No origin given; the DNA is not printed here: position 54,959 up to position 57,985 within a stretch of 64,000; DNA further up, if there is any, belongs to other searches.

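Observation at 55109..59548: Two giant glycine-zipper membrane proteins with no evident family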

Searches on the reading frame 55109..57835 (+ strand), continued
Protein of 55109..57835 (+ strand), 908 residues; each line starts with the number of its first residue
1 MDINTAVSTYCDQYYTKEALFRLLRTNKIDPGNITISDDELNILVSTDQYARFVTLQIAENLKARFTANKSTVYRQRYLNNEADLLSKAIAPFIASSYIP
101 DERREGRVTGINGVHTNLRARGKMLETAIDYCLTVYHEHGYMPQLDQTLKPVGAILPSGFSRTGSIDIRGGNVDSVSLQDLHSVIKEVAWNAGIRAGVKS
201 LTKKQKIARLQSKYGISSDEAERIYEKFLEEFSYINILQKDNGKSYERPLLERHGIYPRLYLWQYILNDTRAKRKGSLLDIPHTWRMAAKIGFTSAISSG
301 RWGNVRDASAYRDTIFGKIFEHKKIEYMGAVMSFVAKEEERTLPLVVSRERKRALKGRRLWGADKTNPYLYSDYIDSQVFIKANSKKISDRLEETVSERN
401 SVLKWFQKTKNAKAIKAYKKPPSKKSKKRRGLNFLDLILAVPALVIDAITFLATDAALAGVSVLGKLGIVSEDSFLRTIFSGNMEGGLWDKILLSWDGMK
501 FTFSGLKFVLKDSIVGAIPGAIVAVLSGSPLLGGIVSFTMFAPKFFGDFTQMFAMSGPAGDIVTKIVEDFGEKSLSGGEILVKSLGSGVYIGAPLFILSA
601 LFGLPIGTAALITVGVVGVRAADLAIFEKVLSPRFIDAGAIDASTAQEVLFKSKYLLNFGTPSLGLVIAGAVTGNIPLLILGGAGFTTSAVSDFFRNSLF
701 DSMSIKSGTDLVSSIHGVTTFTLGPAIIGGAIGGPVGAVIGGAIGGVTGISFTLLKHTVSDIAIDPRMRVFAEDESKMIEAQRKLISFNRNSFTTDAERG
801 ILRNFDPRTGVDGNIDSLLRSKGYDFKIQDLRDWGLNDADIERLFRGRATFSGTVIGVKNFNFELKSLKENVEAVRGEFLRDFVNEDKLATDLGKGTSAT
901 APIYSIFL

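Call 48: predict_structure(alignment_id=A3)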
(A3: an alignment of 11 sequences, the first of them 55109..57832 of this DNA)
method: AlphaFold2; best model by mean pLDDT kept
length: 908 residues; sequences in the alignment: 11
mean_pLDDT: 48.5   pTM: 0.26
mean pLDDT of the five models: 48.5, 47.0, 46.2, 44.4, 42.0
residues with pLDDT >= 90: 0; 70-90: 65; 50-70: 369; < 50: 474
segments of 3 or more residues with pLDDT < 50: 61-71, 138-163, 188-200, 232-258, 267-288, 292-294, 300-327, 331-438, 468-507, 549-582, 627-647, 698-716, 735-737, 751-778, 848-908
pLDDT, mean of each block of 10 residues (from residue 1): 62 61 70 60 60 53 46 52 62 59 51 58 59 53 33 31 64 72 56 35 74 84 72 38 36 42 49 38 46 49 35 32 47 39 30 33 29 30 31 30 35 33 35 44 55 54 48 41 29 35 46 60 63 64 54 34 29 36 48 54 58 58 50 34 45 58 65 62 58 50 34 49 55 50 51 39 29 43 56 66 67 72 73 64 58 36 36 34 37 40 30
secondary structure, 60 per line:
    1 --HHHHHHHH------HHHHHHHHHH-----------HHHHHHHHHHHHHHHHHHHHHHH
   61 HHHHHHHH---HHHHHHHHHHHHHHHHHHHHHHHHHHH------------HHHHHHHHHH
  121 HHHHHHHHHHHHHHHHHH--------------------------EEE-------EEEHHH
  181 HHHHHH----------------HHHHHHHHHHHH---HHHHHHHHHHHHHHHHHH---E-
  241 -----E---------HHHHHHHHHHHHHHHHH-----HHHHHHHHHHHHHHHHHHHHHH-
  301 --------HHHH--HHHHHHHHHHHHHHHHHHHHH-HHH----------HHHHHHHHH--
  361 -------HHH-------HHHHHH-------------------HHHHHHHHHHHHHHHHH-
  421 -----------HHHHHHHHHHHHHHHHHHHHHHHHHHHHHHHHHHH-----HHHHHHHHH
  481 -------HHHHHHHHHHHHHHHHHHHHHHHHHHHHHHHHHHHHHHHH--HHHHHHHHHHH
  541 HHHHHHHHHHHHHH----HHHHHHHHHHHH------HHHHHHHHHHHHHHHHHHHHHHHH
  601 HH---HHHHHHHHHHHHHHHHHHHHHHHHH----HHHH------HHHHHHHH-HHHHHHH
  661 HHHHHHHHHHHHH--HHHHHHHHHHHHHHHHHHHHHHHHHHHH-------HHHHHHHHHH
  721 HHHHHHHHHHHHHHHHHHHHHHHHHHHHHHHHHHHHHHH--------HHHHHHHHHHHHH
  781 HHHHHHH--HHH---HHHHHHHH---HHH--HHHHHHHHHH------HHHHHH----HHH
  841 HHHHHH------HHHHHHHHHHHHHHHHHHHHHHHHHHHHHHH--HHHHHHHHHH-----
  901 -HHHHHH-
elements in order (helices of 4 or more, strands of 3 or more residues): H3-10 H17-26 H38-68 H72-98 H111-138 E165-167 E175-177 H178-186 H203-214 H218-235 H256-272 H278-299 H309-312 H315-335 H350-358 H378-383 H403-419 H432-466 H472-480 H488-527 H530-554 H559-570 H577-602 H606-630 H635-638 H645-652 H654-673 H676-703 H711-759 H768-787 H796-803 H812-821 H828-833 H838-846 H853-883 H886-895 H902-907
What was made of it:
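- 55109..56398 (+): N-terminal soluble domain (aa 1-430): basic, predicted helical, no signal peptide, ending in a polybasic run (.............) just before the first hydrophobic core. Presumed cytoplasmic. AF2 pLDDT 30-84 (call 48).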

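Call 49: search_protein_families(library=pfam, proteins=[L004:7499-9100:+, L005:7782-9332:+, L004:9107-9781:+, L005:9332-9991:+, L004:14504-15370:+, L005:14685-15551:+, L004:15345-17606:+, L005:15523-17817:+], max_evalue=1)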
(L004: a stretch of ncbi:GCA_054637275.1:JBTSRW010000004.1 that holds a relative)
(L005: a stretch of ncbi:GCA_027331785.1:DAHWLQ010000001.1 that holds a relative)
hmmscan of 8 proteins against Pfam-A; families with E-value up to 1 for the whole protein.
L004:7499-9100:+ (533 aa): 0 families

L005:7782-9332:+ (516 aa): 0 families

L004:9107-9781:+ (224 aa): 0 families

L005:9332-9991:+ (219 aa): 1 family
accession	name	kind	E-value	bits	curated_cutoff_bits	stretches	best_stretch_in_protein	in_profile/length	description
PF06825.17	HSBP1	-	0.0035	17.6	28.6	1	31-56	21-46/51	Heat shock factor binding protein 1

L004:14504-15370:+ (288 aa): 0 families

L005:14685-15551:+ (288 aa): 1 family
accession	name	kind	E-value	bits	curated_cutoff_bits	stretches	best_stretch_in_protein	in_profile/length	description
PF16067.10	DUF4809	-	0.044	14.1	27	1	102-152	77-128/130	Domain of unknown function (DUF4809)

L004:15345-17606:+ (753 aa): 1 family
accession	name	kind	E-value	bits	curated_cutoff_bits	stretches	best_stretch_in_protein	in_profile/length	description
PF05257.22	CHAP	-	2.8e-12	47.4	26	1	604-688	8-76/81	CHAP domain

L005:15523-17817:+ (764 aa): 3 families
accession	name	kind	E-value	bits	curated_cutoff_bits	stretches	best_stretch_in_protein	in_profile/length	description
PF00877.26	NLPC_P60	-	7.4e-07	29.6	23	1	631-701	6-71/105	NlpC/P60 family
PF05257.22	CHAP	-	0.016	16.2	26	1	639-711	10-76/81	CHAP domain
PF04193.19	PQ-loop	-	0.1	12.8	22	1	277-306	28-57/61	PQ loop repeat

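Call 50: search_protein_families(library=pfam, proteins=[L004:17658-18344:+, L005:17829-18539:+, L004:18341-19126:+, L005:18512-19309:+, L004:19131-19511:+, L005:19306-19686:+, P0005, P0009], max_evalue=1)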
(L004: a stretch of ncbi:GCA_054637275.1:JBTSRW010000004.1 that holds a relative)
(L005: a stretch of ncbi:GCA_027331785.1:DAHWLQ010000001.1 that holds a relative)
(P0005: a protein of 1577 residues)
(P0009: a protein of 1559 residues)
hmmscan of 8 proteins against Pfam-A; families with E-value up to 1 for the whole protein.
L004:17658-18344:+ (228 aa): 0 families

L005:17829-18539:+ (236 aa): 1 family
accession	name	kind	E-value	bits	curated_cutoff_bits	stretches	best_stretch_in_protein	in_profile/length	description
PF05223.17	MecA_N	-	0.082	13.6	22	1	179-232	50-103/117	NTF2-like N-terminal transpeptidase domain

L004:18341-19126:+ (261 aa): 1 family
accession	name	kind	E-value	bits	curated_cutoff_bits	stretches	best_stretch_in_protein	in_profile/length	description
PF12374.13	Dmrt1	-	0.2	12.5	22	0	108-128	20-40/71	Double-sex mab3 related transcription factor 1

L005:18512-19309:+ (265 aa): 0 families

L004:19131-19511:+ (126 aa): 6 families
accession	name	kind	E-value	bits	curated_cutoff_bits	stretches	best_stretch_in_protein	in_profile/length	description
PF15012.11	DUF4519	-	0.048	14.2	27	1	3-35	23-55/56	Domain of unknown function (DUF4519)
PF16022.11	DUF4783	-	0.067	13.7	24.1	1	69-114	21-66/102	Domain of unknown function (DUF4783)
PF10717.14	ODV-E18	-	0.071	13.4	28.1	1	3-34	19-48/87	Occlusion-derived virus envelope protein ODV-E18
PF16481.10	DUF5058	-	0.094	12.7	28.2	1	12-43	6-37/222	Domain of unknown function (DUF5058)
PF14030.11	DUF4245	-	0.17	12.3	30.1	1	6-56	2-48/165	Protein of unknown function (DUF4245)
PF20087.4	DUF6479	-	0.23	12.3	25.4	1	9-45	20-56/120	Family of unknown function (DUF6479)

L005:19306-19686:+ (126 aa): 5 families
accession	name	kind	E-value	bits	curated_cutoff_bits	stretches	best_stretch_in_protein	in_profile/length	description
PF06143.16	Baculo_11_kDa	-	0.0036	17.3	28.4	1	9-53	35-78/84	Baculovirus 11 kDa family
PF02790.20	COX2_TM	-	0.014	16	22.8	1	3-42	19-58/88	Cytochrome C oxidase subunit II, transmembrane domain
PF25184.1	YxzE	-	0.03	15.8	40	1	12-55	3-45/65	YxzE-like putative bacteriocin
PF22049.1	PRRSV-NSP11_N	-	0.082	13.9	27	1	33-87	38-88/90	PRRSV nonstructural protein 11 N-terminal domain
PF06692.16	MNSV_P7B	-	0.95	10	22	1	17-53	18-53/61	Melon necrotic spot virus P7B protein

P0005 (1577 aa): 0 families

P0009 (1559 aa): 1 family
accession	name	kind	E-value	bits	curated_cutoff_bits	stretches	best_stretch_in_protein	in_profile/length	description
PF01846.25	FF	-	0.14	12.7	22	0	1036-1062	2-28/50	FF domain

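Call 66: search_solved_structures(query=A3, max_evalue=1)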
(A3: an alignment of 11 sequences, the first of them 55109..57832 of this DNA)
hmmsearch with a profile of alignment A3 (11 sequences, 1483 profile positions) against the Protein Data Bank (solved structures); distinct sequences matched with E-value up to 1: 6.
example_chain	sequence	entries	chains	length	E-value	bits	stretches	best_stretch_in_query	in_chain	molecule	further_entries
8f2r_H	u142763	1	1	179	0.16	12.7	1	1028-1109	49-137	COMM domain-containing protein 8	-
8f2u_H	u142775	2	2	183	0.17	12.6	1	1028-1109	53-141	COMM domain-containing protein 8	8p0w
8idb_C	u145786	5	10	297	0.2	12.3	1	1216-1317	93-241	Cell division protein FtsX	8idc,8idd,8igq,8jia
7qog_M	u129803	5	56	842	0.29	11.8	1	710-760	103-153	Cargo protein 1 gp45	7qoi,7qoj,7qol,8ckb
4kp2_A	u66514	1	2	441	0.33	11.6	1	912-970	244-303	Homoaconitase large subunit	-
2m9g_A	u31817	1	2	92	0.33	11.6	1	163-226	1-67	Protein S100-A12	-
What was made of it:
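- On FtsX-like hydrolase regulators: The FtsX PDB hit has E 0.2 (call 66).
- Closest known: FtsX-type membrane regulators of coiled-coil peptidoglycan hydrolases. Different: No FtsE ATPase and no FtsX homology (E 0.2, call 66).
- The FtsX hit is insignificant (E 0.2, call 66).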
